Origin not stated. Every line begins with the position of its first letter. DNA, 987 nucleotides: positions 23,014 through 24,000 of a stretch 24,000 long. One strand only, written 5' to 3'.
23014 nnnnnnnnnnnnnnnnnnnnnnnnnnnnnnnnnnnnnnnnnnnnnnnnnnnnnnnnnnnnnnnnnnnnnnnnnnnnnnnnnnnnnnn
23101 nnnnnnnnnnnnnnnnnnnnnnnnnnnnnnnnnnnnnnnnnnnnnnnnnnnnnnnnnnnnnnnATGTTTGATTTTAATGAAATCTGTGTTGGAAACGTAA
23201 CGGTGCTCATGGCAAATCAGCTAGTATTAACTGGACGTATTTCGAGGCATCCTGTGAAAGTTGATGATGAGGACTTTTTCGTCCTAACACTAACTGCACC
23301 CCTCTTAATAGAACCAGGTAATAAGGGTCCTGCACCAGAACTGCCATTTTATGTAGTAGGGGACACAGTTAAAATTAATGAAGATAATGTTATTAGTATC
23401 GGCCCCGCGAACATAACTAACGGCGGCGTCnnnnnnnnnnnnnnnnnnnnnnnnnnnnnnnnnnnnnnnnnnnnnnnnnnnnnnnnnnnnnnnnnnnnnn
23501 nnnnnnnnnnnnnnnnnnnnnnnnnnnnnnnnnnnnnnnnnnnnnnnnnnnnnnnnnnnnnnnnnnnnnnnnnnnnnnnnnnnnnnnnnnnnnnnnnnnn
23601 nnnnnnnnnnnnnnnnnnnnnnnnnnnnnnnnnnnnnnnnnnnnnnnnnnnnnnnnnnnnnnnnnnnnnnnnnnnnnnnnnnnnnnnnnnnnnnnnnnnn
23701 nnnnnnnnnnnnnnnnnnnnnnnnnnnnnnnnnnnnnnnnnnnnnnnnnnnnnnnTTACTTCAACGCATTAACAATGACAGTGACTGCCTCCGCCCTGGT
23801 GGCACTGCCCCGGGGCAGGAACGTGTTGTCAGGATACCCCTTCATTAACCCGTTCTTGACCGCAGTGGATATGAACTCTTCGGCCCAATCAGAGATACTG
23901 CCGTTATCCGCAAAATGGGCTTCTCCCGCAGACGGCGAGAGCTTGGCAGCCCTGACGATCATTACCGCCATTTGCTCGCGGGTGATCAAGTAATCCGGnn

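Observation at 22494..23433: Tandem pair of paralogous small proteins of an unrecognised family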

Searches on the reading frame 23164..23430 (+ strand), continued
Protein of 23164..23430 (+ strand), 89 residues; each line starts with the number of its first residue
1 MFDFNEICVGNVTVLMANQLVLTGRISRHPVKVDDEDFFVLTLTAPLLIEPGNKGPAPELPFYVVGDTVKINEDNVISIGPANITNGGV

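Call 72: fold_search(model_id=the predicted structure, library=viral)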
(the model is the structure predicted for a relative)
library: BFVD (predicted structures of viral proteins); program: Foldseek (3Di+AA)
matches with E <= 10: 631; with E <= 0.001: 0
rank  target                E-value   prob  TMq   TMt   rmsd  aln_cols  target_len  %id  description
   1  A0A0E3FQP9            1.1e-02  1.00  0.56  0.40   5.3        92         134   10  Methylamine utilization protein [Synechococcus phage ACG-2014f]
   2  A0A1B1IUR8            1.2e-02  1.00  0.51  0.32   6.2        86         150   19  (no name in the UniProt tables at hand)
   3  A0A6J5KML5            1.3e-02  1.00  0.48  0.40   5.9        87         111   15  Uncharacterized protein [uncultured Caudovirales phage]
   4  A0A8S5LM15            1.6e-02  1.00  0.58  0.59   4.7        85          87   18  Putative KleE stable inheritance protein [Siphoviridae sp. ctvok7]
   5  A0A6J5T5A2            1.9e-02  1.00  0.54  0.37   5.1        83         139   13  Uncharacterized protein [uncultured Caudovirales phage]
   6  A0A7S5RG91            1.9e-02  0.99  0.44  0.52   4.6        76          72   12  (no name in the UniProt tables at hand)
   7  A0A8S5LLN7            2.4e-02  1.00  0.49  0.53   4.6        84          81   13  Uncharacterized protein [Siphoviridae sp. ctvok7]
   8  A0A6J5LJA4            2.7e-02  1.00  0.50  0.44   6.5        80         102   16  Uncharacterized protein [uncultured Caudovirales phage]
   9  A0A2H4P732            2.7e-02  1.00  0.46  0.46   6.7        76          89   10  Uncharacterized protein [Pseudomonas phage nickie]
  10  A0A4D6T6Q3            2.7e-02  1.00  0.51  0.57   4.9        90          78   16  RNA binding protein [Gordonia phage Reyja]
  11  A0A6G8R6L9            2.7e-02  0.99  0.45  0.35   4.5        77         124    9  Uncharacterized protein [Synechococcus phage S-H34]
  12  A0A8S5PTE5            2.9e-02  0.99  0.47  0.24   4.7        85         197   15  Uncharacterized protein [Siphoviridae sp. ct96x5]
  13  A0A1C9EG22            3.2e-02  1.00  0.43  0.35   7.9        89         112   17  (no name in the UniProt tables at hand)
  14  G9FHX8                3.4e-02  1.00  0.43  0.42   4.7        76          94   16  (no name in the UniProt tables at hand)
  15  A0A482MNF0            3.6e-02  0.99  0.47  0.44   5.4        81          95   20  (no name in the UniProt tables at hand)
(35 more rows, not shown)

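Call 91: search_protein_families(library=padloc, proteins=[window:23164-23430:+], max_evalue=0.1)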
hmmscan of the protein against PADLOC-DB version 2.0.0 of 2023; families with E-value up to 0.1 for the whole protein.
window:23164-23430:+ (89 aa): 0 families

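Call 96: find_related_loci(query=A4, collection=viral_contigs, flank=3000)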
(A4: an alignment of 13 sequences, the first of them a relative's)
Query A4 (89 aa) in viral_contigs; peptide patterns used: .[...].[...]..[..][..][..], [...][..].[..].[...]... (x = any residue, [..] = any of these).
75 stretches matched a pattern, but none encodes a relative of the query by tblastn (E <= 1e-3).

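Call 98: find_related_loci(query=A6, collection=viral_contigs, flank=3000)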
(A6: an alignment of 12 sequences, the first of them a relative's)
Query A6 (123 aa) in viral_contigs; peptide patterns used: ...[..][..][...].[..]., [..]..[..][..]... (x = any residue, [..] = any of these).
27 stretches matched a pattern, but none encodes a relative of the query by tblastn (E <= 1e-3).
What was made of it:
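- No relative was found in 2.9 million viral contigs with two different profiles (calls 96, 98).
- Tried and rejected: Scans with two profiles found nothing (calls 96, 98), so a phage origin was dropped.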

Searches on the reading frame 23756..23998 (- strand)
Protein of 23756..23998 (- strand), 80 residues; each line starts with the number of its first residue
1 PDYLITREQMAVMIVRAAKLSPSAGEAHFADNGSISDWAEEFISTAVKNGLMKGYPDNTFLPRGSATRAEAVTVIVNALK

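Call 28: search_protein_families(library=pfam, proteins=[window:23756-23998:-], max_evalue=0.001)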
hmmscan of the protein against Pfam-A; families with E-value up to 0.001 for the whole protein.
window:23756-23998:- (80 aa): 1 family
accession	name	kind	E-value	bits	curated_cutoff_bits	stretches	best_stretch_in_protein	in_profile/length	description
PF00395.25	SLH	-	6.5e-15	55.3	20.8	1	29-71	2-43/44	S-layer homology domain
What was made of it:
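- Checked: The neighbour at 23756->24000 (-) carries an SLH domain (Pfam E 6.5e-15, call 28).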
